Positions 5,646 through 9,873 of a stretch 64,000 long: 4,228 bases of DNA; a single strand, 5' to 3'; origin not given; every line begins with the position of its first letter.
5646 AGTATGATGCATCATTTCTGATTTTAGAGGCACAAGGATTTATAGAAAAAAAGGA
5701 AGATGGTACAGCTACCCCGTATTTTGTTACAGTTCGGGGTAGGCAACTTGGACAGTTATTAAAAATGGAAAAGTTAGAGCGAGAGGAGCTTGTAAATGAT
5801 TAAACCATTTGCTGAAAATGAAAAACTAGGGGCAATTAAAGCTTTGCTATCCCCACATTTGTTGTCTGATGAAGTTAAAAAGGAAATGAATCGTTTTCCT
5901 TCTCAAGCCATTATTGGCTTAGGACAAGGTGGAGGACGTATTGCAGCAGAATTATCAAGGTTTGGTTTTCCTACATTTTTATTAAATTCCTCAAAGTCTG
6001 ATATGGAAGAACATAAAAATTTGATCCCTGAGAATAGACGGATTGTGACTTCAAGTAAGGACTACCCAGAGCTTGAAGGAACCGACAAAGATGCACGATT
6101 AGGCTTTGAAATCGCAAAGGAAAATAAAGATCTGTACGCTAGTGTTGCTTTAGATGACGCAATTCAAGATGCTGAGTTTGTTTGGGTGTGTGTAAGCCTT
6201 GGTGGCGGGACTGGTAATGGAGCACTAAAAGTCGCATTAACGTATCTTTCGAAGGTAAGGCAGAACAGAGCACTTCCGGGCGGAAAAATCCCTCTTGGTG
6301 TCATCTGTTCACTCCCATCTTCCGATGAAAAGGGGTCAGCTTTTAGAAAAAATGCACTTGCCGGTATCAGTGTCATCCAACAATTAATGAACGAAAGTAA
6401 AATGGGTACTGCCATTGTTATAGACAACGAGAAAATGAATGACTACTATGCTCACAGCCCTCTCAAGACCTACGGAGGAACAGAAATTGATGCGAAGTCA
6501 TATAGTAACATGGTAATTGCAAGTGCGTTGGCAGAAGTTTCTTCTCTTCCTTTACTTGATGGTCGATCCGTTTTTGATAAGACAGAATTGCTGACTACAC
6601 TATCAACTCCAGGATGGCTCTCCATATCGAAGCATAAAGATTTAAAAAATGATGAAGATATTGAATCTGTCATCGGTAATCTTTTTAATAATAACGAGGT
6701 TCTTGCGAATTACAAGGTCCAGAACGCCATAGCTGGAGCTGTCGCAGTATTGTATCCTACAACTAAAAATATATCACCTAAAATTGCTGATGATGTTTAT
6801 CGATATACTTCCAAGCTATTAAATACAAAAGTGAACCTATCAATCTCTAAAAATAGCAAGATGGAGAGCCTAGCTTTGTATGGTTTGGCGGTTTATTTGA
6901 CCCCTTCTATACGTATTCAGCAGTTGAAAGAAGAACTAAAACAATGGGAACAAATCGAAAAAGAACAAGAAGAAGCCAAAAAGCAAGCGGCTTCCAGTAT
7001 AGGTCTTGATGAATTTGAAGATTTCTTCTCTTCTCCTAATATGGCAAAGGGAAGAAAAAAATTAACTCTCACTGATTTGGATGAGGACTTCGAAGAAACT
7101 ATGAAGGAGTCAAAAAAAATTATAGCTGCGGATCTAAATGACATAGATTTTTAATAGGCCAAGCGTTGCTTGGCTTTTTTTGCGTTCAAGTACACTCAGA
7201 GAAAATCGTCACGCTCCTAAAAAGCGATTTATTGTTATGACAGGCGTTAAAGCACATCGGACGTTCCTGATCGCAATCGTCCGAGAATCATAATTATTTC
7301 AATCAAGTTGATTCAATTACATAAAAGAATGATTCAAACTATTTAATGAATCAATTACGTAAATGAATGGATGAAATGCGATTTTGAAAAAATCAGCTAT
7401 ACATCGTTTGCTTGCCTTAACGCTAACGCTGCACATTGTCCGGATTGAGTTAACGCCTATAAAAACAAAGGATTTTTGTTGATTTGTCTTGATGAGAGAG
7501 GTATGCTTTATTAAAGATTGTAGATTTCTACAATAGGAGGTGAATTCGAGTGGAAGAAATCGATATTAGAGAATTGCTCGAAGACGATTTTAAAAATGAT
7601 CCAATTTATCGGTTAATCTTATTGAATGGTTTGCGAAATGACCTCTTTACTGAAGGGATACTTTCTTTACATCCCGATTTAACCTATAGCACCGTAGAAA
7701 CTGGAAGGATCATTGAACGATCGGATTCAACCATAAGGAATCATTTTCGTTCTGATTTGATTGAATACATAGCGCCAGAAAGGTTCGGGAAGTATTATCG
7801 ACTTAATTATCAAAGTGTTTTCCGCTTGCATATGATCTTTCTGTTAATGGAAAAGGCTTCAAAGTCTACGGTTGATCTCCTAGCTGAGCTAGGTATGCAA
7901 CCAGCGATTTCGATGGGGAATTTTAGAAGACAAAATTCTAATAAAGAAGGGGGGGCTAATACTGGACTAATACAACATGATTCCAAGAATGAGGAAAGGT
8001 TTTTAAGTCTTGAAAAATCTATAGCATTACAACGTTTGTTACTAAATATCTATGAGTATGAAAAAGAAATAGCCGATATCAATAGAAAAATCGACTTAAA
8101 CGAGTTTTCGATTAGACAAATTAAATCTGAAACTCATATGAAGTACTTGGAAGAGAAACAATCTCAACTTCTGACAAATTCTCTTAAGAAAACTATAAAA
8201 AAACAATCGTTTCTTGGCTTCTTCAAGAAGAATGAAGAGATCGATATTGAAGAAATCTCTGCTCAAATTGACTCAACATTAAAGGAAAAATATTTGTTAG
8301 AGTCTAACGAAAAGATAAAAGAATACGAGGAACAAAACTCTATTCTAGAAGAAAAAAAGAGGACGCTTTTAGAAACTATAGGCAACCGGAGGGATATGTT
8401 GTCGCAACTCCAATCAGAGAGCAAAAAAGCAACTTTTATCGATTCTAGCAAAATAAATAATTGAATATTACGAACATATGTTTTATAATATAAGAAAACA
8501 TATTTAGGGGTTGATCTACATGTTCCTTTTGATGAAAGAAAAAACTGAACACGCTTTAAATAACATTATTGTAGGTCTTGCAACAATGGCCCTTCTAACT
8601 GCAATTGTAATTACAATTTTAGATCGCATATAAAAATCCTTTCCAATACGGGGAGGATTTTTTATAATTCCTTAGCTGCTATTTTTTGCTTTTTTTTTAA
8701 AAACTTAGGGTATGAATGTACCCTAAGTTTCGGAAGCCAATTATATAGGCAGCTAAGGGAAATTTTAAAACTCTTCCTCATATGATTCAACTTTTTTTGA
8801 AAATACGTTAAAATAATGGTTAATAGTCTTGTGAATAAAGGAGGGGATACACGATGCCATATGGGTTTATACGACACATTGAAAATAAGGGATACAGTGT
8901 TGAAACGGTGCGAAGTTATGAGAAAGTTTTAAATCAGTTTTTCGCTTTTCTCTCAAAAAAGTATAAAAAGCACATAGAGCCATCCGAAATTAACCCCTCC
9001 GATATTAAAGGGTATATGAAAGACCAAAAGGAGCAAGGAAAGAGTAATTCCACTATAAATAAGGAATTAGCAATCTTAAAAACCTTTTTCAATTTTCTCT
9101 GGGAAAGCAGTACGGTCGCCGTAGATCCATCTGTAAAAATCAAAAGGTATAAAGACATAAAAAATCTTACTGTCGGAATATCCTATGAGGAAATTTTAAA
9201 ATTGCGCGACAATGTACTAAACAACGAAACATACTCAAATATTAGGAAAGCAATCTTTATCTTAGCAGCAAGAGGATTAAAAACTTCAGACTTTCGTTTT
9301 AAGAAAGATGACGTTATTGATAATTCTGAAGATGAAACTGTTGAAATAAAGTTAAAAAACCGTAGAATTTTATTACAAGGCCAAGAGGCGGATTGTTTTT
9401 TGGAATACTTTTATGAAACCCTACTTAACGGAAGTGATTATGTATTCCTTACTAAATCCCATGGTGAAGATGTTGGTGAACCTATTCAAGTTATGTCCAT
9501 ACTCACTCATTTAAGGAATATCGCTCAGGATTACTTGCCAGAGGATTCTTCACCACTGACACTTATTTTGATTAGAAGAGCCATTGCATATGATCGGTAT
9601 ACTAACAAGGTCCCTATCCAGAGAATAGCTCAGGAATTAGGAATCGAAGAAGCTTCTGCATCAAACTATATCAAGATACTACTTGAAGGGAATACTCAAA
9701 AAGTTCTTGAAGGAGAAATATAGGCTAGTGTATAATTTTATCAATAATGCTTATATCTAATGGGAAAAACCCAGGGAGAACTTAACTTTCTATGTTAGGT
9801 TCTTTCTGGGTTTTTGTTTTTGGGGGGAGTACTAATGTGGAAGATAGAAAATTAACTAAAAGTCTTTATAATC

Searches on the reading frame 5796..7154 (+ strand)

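Call 60: search_protein_families(library=pfam, proteins=[window:5796-7154:+])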
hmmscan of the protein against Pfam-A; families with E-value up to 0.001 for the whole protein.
window:5796-7154:+ (452 aa): 1 family
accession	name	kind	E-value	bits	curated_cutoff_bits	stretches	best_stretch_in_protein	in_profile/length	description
PF00091.31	Tubulin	-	8.1e-07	29.9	33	1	39-217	4-188/190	Tubulin/FtsZ family, GTPase domain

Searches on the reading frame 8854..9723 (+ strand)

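Call 60: search_protein_families(library=pfam, proteins=[window:8854-9723:+])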
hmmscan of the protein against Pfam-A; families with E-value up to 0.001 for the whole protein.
window:8854-9723:+ (289 aa): 3 families
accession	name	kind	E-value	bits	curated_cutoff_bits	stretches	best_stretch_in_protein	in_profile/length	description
PF02899.23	Phage_int_SAM_1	-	4.4e-13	49.8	22.3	1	5-82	4-79/83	Phage integrase, N-terminal SAM-like domain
PF13495.12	Phage_int_SAM_4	-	4e-09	37.2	27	1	5-80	5-76/85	Phage integrase, N-terminal SAM-like domain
PF13102.12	Phage_int_SAM_5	-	7.8e-07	29.8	22.3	1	8-81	12-81/98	Phage integrase SAM-like domain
